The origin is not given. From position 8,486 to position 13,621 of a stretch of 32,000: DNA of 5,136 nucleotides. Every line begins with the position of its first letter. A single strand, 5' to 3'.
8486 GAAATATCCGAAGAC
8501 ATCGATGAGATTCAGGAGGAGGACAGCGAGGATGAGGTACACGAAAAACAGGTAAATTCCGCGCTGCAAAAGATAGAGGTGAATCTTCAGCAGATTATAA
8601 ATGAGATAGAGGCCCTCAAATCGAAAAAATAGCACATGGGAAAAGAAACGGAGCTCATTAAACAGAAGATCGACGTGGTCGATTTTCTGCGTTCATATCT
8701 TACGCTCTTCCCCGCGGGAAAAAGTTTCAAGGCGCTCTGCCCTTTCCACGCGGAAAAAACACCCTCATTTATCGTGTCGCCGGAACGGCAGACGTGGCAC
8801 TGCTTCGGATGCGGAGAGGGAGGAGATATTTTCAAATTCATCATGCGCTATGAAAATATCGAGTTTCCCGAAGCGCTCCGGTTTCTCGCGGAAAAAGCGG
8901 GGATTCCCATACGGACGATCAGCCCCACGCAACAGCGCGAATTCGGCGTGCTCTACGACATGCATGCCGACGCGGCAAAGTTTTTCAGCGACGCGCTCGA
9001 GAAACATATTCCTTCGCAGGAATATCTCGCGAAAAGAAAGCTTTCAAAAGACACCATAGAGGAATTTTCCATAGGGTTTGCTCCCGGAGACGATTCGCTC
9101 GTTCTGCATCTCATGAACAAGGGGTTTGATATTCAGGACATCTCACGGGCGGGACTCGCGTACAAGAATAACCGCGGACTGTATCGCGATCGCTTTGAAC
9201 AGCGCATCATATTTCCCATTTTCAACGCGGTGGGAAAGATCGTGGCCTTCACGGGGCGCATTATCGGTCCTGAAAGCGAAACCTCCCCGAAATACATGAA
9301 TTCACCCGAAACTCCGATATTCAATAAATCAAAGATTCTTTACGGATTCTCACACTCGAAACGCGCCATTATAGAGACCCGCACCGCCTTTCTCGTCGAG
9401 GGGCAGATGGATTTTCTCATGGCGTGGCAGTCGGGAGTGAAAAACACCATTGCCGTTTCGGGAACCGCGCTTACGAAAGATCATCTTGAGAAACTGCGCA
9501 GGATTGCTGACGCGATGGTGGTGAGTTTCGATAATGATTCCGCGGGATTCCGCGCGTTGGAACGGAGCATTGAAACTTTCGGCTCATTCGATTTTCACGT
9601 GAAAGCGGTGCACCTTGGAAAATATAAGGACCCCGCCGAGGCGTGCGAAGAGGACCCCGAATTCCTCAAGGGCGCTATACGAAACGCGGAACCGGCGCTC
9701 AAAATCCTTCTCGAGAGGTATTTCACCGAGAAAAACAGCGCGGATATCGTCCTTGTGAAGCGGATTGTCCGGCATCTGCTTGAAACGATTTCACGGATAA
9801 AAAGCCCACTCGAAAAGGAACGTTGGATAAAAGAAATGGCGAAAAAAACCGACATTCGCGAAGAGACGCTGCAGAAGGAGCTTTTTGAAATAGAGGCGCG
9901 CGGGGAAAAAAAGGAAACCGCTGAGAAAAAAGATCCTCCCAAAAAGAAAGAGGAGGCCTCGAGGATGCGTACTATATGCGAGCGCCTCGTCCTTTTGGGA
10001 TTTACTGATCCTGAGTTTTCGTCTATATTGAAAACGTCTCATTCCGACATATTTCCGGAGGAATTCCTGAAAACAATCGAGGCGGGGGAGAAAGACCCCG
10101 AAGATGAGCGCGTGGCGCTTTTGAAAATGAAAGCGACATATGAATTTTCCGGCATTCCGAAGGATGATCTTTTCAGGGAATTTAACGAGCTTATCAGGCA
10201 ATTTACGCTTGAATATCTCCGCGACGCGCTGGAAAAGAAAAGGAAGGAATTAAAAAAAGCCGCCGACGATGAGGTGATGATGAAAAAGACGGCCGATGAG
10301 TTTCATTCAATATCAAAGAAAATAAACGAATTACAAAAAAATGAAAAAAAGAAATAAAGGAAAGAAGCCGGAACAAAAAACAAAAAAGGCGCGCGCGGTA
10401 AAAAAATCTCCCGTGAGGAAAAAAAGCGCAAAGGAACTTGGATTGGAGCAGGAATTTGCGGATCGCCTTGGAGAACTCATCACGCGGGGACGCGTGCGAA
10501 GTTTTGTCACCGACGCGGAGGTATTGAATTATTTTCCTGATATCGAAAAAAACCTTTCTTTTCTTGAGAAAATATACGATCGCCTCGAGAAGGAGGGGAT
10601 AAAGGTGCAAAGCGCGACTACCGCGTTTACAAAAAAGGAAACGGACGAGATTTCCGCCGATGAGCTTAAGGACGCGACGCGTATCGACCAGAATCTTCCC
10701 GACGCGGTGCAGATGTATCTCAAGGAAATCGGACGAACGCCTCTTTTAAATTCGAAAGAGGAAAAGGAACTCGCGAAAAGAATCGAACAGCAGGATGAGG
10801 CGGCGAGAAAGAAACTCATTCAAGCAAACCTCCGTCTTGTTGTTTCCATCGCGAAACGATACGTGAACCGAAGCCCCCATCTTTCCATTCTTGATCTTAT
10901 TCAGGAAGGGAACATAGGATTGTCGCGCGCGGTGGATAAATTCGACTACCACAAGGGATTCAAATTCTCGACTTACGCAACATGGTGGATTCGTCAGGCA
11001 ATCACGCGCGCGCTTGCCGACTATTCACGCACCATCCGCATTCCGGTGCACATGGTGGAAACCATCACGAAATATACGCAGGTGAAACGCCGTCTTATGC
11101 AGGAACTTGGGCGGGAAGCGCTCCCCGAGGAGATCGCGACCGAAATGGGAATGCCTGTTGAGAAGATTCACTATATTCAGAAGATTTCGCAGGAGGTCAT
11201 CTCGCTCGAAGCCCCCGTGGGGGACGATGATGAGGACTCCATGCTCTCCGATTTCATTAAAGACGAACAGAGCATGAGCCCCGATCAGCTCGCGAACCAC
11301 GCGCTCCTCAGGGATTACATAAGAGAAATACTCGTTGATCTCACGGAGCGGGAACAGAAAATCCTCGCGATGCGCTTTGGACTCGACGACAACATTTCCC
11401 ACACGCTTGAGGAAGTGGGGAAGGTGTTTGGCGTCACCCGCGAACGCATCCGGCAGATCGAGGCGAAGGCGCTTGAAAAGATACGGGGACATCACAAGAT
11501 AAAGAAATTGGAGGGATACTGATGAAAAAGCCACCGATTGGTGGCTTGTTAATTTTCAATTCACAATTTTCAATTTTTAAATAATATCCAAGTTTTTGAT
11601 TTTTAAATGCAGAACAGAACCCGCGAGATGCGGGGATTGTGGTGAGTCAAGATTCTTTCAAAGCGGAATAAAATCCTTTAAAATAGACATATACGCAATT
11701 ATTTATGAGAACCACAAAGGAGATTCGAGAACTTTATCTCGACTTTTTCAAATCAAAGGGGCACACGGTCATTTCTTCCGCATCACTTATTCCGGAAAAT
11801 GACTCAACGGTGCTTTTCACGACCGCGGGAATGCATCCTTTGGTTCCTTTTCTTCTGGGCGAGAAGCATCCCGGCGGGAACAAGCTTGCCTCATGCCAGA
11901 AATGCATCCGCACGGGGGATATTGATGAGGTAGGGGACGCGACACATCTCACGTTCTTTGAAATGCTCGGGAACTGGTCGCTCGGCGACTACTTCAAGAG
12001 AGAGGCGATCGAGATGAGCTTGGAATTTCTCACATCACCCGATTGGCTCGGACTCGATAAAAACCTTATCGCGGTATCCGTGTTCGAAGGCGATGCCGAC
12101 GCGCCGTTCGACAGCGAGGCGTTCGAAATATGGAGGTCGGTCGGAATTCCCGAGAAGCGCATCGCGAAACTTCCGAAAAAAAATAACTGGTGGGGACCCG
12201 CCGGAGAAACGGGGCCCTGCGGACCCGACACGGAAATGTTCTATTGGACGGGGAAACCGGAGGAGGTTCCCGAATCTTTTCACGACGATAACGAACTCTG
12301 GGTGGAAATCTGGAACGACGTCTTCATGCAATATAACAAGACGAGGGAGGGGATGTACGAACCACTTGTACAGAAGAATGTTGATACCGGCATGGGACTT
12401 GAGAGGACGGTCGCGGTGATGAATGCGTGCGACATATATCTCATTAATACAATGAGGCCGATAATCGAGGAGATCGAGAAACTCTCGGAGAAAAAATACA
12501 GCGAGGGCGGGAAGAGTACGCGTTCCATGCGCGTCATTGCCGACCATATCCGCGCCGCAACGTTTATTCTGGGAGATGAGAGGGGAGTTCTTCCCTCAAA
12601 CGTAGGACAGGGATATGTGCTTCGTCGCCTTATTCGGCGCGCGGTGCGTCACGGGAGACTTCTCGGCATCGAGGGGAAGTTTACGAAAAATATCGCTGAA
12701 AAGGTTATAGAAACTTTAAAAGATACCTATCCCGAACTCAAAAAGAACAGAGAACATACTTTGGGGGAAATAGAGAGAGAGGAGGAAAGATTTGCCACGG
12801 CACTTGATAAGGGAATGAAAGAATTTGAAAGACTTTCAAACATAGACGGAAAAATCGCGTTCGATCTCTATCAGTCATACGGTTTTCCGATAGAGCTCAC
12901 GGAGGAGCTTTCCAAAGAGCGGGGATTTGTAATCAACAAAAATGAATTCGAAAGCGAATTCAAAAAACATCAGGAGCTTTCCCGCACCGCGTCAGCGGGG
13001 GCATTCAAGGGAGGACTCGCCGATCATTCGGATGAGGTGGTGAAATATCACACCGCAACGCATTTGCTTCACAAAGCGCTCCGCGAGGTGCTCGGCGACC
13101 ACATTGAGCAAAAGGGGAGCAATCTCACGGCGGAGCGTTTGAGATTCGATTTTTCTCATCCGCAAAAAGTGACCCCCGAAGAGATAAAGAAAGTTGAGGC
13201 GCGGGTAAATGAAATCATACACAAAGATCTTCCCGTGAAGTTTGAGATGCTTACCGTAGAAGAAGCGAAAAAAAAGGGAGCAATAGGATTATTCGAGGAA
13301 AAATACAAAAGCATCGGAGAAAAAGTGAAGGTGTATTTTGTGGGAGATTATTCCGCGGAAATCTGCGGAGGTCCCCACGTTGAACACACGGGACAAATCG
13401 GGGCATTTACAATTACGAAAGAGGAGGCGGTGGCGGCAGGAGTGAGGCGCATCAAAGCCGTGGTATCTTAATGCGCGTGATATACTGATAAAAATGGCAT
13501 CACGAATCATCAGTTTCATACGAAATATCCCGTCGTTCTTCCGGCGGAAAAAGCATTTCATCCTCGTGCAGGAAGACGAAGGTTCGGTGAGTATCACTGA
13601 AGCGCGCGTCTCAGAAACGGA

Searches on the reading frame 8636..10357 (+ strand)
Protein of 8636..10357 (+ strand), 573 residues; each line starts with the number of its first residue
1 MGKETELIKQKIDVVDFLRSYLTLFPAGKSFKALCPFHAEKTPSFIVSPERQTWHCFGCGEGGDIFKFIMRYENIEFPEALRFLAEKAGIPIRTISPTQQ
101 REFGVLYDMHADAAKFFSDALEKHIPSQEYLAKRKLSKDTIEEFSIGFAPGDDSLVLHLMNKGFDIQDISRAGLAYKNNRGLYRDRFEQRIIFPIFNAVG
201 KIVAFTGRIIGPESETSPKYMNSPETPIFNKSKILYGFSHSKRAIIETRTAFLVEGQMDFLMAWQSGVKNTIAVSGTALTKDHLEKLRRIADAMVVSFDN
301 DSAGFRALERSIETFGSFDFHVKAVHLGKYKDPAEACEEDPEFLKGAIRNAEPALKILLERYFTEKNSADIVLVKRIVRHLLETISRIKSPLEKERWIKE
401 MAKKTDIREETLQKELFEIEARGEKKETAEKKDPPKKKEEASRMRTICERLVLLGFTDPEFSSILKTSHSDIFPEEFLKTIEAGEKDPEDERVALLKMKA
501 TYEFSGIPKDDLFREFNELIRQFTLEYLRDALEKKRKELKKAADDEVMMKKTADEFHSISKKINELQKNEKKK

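Call 72: search_protein_families(library=pfam, proteins=[window:8636-10357:+], max_evalue=0.001)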
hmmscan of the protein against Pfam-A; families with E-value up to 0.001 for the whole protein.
window:8636-10357:+ (573 aa): 5 families
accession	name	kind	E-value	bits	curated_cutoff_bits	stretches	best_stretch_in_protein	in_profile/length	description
PF08275.17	DNAG_N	-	8.7e-37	126.5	26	1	117-241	2-127/128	DNA primase catalytic core, N-terminal domain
PF01807.25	Zn_ribbon_DnaG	-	9.8e-32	109.1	24.9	1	6-93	7-94/98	CHC2 zinc finger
PF13155.12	Toprim_2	-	7e-16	58.8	22.1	1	252-335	1-86/88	Toprim-like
PF13662.12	Toprim_4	-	8.9e-12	45.5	25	1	250-322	2-81/85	Toprim domain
PF01751.28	Toprim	-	4.5e-06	27.2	23.1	1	251-312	2-77/96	Toprim domain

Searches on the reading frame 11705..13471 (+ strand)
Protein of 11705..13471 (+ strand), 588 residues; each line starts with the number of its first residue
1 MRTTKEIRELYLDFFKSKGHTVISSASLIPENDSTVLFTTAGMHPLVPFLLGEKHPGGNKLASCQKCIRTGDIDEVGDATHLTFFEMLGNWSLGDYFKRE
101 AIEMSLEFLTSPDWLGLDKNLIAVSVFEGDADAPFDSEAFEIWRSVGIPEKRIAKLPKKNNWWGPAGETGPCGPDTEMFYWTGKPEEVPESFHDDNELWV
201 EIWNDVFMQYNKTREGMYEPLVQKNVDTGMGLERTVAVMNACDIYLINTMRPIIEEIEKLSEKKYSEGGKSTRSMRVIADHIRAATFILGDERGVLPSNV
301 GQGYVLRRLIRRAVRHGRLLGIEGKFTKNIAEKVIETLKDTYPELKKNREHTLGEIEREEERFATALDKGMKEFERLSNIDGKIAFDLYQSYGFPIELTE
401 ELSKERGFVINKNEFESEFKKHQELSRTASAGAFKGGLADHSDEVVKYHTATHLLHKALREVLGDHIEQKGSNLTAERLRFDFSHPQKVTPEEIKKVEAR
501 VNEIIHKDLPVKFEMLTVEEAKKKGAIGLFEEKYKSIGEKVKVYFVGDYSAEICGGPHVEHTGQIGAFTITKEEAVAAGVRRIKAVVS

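Call 72: search_protein_families(library=pfam, proteins=[window:11705-13471:+], max_evalue=0.001)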
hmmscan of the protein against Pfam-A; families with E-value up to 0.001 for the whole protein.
window:11705-13471:+ (588 aa): 2 families
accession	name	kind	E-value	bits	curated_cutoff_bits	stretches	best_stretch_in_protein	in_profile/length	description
PF01411.24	tRNA-synt_2c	-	5.8e-138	461.3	30.3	1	6-452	1-452/552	tRNA synthetases class II (A)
PF07973.19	tRNA_SAD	-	6.1e-18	65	24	1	541-583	1-43/44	Threonyl and Alanyl tRNA synthetase second additional domain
